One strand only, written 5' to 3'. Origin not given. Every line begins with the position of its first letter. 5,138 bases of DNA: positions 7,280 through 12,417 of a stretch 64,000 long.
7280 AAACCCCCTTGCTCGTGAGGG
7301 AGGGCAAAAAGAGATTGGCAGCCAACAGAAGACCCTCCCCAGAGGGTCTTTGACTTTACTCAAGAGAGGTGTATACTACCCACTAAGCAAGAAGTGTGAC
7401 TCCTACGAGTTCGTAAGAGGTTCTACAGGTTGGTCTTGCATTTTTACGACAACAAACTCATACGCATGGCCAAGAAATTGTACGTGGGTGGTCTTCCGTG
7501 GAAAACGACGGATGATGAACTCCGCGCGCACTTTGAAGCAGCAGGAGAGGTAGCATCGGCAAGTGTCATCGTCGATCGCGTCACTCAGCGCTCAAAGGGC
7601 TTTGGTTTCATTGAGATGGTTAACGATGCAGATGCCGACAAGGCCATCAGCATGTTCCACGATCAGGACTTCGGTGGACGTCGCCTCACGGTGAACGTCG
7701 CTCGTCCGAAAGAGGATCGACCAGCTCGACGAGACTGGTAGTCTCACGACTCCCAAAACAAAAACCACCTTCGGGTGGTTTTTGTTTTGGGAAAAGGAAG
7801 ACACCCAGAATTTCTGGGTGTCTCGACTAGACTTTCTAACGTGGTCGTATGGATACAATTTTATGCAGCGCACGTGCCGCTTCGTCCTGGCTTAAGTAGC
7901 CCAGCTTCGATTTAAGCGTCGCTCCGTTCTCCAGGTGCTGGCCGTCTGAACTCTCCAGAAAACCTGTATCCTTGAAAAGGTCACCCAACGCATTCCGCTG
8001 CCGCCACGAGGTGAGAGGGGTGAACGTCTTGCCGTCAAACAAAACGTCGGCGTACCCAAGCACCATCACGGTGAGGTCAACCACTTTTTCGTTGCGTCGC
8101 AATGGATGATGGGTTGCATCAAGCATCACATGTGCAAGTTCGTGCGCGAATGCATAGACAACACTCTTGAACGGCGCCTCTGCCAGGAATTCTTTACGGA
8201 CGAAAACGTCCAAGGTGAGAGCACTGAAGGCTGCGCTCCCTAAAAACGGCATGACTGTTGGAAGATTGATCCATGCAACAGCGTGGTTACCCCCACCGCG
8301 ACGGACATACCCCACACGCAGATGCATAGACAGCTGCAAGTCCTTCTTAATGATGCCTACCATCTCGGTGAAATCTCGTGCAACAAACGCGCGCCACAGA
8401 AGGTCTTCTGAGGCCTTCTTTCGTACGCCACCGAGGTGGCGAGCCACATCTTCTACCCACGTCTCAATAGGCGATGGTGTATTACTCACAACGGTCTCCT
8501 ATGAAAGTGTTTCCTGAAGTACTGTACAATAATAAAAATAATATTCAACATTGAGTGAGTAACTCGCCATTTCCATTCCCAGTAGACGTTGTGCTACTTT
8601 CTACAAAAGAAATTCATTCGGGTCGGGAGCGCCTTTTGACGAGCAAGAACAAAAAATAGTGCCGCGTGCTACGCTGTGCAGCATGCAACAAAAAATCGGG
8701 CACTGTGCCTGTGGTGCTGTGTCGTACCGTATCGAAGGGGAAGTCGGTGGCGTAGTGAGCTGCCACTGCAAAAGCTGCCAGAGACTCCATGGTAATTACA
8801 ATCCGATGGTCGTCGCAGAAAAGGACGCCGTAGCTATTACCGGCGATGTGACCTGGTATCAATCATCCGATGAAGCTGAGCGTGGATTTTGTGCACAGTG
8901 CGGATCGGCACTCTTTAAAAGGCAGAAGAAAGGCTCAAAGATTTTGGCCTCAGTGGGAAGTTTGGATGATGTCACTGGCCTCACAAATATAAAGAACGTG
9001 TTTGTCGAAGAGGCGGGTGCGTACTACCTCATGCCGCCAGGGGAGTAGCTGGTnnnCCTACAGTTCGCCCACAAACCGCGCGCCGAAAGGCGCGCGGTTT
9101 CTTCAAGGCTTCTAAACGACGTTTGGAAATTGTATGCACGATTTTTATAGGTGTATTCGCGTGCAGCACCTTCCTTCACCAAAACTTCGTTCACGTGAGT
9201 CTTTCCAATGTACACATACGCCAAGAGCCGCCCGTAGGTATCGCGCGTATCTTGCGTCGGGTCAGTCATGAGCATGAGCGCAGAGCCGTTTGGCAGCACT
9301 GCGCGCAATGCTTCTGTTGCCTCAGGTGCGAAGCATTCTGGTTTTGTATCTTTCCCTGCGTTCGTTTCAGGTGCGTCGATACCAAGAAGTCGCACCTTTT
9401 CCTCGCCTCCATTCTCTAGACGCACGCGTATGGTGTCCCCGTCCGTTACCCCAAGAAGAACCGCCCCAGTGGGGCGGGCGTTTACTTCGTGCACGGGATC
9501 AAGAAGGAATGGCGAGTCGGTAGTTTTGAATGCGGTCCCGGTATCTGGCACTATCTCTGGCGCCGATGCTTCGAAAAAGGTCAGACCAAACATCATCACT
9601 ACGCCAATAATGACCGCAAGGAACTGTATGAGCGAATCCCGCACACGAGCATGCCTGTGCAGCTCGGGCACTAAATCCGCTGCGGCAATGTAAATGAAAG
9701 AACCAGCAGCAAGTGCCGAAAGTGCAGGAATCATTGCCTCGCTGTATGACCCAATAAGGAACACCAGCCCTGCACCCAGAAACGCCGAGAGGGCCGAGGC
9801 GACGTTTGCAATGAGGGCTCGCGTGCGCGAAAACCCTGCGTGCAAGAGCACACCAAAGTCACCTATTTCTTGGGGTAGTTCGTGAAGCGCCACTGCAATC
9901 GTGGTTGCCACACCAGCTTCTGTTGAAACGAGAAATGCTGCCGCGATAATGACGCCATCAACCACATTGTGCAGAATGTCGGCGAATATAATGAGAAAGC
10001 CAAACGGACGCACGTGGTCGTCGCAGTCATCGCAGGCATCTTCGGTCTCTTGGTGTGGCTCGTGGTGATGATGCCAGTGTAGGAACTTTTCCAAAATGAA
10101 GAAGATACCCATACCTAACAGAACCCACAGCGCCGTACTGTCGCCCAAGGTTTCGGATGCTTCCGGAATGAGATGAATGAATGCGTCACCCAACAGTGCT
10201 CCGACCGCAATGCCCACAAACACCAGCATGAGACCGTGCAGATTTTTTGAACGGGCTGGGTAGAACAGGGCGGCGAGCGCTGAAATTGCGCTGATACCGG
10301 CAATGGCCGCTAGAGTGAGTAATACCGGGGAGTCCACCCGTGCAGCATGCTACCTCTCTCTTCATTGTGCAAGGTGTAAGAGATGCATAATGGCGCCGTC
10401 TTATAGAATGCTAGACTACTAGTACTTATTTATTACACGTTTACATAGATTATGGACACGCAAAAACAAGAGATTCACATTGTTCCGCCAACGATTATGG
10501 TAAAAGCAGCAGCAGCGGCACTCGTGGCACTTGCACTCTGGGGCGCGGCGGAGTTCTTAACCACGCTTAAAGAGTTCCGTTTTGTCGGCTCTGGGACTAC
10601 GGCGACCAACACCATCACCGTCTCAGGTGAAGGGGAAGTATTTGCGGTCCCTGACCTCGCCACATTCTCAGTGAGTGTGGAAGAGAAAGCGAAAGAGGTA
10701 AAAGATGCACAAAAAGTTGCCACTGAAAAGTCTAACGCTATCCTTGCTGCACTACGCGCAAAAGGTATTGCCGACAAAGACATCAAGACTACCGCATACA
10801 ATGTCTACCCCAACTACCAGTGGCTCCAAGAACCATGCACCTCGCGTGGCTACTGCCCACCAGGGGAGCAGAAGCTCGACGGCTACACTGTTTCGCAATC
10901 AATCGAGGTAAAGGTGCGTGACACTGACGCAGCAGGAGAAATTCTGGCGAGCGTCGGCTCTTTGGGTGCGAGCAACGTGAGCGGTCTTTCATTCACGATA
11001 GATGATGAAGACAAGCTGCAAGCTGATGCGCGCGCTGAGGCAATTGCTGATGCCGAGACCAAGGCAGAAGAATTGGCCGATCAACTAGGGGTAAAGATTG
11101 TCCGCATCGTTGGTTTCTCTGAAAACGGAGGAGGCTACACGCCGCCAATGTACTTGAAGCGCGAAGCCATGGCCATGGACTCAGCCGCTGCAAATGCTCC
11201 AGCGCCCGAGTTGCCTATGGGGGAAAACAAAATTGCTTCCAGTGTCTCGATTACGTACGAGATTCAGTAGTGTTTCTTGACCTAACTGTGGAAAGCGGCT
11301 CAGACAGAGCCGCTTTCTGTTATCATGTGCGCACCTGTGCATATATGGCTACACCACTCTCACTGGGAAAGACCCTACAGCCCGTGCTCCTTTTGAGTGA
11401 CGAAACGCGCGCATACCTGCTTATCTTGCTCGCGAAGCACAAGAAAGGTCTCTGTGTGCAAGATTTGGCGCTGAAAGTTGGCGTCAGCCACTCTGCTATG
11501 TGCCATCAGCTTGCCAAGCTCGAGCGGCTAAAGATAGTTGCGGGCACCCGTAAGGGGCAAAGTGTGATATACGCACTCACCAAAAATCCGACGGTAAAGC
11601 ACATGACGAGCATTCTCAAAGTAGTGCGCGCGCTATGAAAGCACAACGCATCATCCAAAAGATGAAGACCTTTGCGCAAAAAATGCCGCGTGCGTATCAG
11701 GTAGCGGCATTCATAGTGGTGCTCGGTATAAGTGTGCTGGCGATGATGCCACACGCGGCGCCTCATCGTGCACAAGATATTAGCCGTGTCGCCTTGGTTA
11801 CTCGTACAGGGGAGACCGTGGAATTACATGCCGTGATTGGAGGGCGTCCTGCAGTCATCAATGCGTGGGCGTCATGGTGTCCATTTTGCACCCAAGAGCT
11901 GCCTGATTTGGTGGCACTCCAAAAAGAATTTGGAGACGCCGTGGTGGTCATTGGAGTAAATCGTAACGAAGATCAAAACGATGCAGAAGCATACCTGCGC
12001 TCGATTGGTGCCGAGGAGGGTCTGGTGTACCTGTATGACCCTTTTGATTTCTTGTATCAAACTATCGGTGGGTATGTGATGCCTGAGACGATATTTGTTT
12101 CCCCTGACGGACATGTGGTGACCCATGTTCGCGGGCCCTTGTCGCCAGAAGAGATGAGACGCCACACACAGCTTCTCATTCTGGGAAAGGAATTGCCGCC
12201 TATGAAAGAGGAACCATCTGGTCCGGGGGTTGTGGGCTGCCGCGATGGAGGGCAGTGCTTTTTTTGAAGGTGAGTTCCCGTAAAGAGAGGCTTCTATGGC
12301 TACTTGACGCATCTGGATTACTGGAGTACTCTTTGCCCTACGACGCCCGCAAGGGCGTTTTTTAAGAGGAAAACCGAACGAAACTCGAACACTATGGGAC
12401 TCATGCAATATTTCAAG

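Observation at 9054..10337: ZIP zinc transporter fused to a staphylococcal nuclease domain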

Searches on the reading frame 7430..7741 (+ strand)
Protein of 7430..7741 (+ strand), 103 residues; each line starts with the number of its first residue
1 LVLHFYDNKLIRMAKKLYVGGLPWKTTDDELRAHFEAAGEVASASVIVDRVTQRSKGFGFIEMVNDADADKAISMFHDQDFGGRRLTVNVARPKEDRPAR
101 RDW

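Call 19: search_protein_families(library=pfam, proteins=[window:7430-7741:+], max_evalue=0.01)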
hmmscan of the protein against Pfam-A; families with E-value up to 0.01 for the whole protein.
window:7430-7741:+ (103 aa): 2 families
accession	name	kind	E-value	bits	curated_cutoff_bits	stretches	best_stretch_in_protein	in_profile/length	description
PF00076.28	RRM_1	-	2.3e-20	72.7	20.7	1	17-86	1-69/70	RNA recognition motif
PF16367.11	RRM_7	-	0.0005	20.4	27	1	15-42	2-29/94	RNA recognition motif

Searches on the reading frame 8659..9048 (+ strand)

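Call 19: search_protein_families(library=pfam, proteins=[window:8659-9048:+], max_evalue=0.01)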
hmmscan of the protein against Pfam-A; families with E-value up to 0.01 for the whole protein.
window:8659-9048:+ (129 aa): 1 family
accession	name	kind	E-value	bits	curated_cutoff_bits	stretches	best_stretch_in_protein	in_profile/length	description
PF04828.22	GFA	-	5.7e-20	71.9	24.3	1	14-117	4-114/115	Glutathione-dependent formaldehyde-activating enzyme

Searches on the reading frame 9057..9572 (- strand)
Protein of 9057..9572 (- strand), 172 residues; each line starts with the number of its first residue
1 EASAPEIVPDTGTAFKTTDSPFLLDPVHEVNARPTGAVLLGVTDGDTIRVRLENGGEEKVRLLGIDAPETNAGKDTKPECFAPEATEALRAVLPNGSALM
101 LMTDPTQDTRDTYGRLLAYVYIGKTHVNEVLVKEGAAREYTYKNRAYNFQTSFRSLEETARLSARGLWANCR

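Call 14: find_homologous_proteins(query=window:9057-9572:-, max_evalue=0.00001)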
Query seq(172 aa) (172 aa): 468 proteins with E <= 0.00001 among 697 candidates; the best 120 are listed.
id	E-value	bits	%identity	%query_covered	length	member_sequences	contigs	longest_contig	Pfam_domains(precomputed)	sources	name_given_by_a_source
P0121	3.5e-32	129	54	78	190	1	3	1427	PF00565.24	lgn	-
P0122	2.6e-30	123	52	81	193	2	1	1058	PF00565.24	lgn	-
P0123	6.1e-30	122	51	77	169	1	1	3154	PF00565.24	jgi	jgi:micrococcal nuclease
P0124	9.9e-30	121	43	92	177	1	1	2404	PF00565.24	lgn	-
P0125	1.5e-29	121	52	76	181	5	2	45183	PF00565.24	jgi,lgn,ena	-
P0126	5.0e-29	119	53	76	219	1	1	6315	PF00565.24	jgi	jgi:micrococcal nuclease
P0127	9.1e-29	118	47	78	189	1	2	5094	PF00565.24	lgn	-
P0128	1.6e-28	118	49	78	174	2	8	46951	PF00565.24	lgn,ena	-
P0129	3.1e-28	117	47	80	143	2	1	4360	PF00565.24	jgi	jgi:endonuclease YncB( thermonuclease family)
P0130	5.7e-28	116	49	78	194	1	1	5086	PF00565.24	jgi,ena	-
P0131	6.3e-28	116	48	81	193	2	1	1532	PF00565.24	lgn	-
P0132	7.2e-28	115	47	80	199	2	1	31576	PF00565.24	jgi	jgi:micrococcal nuclease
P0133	8.0e-28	115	47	76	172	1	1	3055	PF00565.24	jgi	jgi:micrococcal nuclease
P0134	8.3e-28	115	49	76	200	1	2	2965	PF00565.24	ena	-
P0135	1.8e-27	114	56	59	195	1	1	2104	PF00565.24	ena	-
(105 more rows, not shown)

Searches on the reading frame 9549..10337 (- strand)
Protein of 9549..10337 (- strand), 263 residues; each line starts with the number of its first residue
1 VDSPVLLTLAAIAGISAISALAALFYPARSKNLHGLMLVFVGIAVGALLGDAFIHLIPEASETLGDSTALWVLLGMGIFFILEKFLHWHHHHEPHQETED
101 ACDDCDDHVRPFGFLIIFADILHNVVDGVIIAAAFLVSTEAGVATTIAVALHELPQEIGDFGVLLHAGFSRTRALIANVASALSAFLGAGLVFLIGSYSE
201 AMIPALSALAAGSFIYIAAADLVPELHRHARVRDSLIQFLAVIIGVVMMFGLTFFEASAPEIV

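Call 32: search_solved_structures(query=window:9549-10337:-, max_evalue=0.01, show_alignments=2)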
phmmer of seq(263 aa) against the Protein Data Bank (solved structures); distinct sequences matched with E-value up to 0.01: 5.
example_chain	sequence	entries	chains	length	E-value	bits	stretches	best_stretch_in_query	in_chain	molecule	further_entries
5tsa_A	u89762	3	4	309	8e-11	45.4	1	13-242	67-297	Membrane protein | Putative membrane protein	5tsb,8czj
8ght_A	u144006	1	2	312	8.2e-11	45.3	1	13-242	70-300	Putative membrane protein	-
7z6m_A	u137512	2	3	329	1e-10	45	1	13-242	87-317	Putative membrane protein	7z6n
8j1m_A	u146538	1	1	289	1.4e-10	44.5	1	13-242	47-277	Putative membrane protein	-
6pgi_A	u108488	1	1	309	1.8e-09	41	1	13-242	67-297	BbZIP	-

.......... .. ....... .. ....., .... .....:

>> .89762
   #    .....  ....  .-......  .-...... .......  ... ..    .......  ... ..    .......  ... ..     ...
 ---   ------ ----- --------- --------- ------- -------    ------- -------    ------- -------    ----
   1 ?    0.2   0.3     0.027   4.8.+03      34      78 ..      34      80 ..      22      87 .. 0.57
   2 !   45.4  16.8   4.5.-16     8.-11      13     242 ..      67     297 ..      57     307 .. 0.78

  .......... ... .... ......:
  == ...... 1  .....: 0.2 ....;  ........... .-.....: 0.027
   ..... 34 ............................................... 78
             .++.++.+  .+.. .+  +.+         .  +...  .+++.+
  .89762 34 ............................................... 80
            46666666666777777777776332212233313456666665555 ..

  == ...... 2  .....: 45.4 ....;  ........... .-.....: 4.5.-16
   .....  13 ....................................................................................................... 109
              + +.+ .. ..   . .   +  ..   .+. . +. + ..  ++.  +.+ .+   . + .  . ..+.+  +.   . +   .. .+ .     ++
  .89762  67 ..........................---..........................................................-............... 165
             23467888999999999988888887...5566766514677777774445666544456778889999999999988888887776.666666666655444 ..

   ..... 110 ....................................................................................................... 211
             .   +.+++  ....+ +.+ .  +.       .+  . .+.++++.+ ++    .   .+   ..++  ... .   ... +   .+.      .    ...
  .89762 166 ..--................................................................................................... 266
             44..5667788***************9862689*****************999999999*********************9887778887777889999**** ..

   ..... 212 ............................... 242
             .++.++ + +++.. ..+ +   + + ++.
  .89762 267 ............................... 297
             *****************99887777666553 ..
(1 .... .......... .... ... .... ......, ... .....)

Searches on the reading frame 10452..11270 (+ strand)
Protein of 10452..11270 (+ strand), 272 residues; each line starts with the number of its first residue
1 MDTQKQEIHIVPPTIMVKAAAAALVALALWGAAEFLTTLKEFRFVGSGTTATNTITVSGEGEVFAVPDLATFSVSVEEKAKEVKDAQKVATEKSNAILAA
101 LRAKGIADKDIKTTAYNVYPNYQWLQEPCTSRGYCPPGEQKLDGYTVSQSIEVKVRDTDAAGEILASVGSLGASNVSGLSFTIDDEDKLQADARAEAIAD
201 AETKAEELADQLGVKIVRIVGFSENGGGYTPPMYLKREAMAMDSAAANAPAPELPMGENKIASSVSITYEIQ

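Call 19: search_protein_families(library=pfam, proteins=[window:10452-11270:+], max_evalue=0.01)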
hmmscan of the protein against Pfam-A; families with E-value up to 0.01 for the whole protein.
window:10452-11270:+ (272 aa): 2 families
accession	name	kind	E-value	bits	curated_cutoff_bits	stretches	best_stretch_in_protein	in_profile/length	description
PF04402.19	SIMPL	-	1.7e-58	198.7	25.2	1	55-269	1-205/205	Protein of unknown function (DUF541)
PF19707.4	DUF6204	-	0.0086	16.8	27.5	0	67-117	50-102/114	Family of unknown function (DUF6204)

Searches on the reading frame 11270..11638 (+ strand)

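Call 19: search_protein_families(library=pfam, proteins=[window:11270-11638:+], max_evalue=0.01)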
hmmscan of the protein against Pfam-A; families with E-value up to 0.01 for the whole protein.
window:11270-11638:+ (122 aa): 2 families
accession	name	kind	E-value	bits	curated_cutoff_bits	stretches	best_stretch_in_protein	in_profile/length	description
PF01022.26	HTH_5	-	1e-05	25.7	22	1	44-90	1-45/47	Bacterial regulatory protein, arsR family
PF12802.13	MarR_2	-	0.00071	20.1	27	1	47-91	7-51/61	MarR family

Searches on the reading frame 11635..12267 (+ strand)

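Call 19: search_protein_families(library=pfam, proteins=[window:11635-12267:+], max_evalue=0.01)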
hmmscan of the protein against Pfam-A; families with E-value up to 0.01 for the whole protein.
window:11635-12267:+ (210 aa): 5 families
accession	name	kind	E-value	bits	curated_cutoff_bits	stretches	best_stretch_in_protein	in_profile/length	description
PF08534.16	Redoxin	-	1.3e-13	51.4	26.6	1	48-171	8-138/148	Redoxin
PF00578.27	AhpC-TSA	-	3.5e-13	50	26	1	53-162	9-122/124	AhpC/TSA family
PF13905.12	Thioredoxin_8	-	9.1e-06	26.4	27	1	71-135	2-66/94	Thioredoxin-like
PF00085.26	Thioredoxin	-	0.00012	22.5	23.5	1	71-119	19-67/103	Thioredoxin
PF13098.12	Thioredoxin_2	-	0.00028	21.6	27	1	70-175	5-101/104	Thioredoxin-like domain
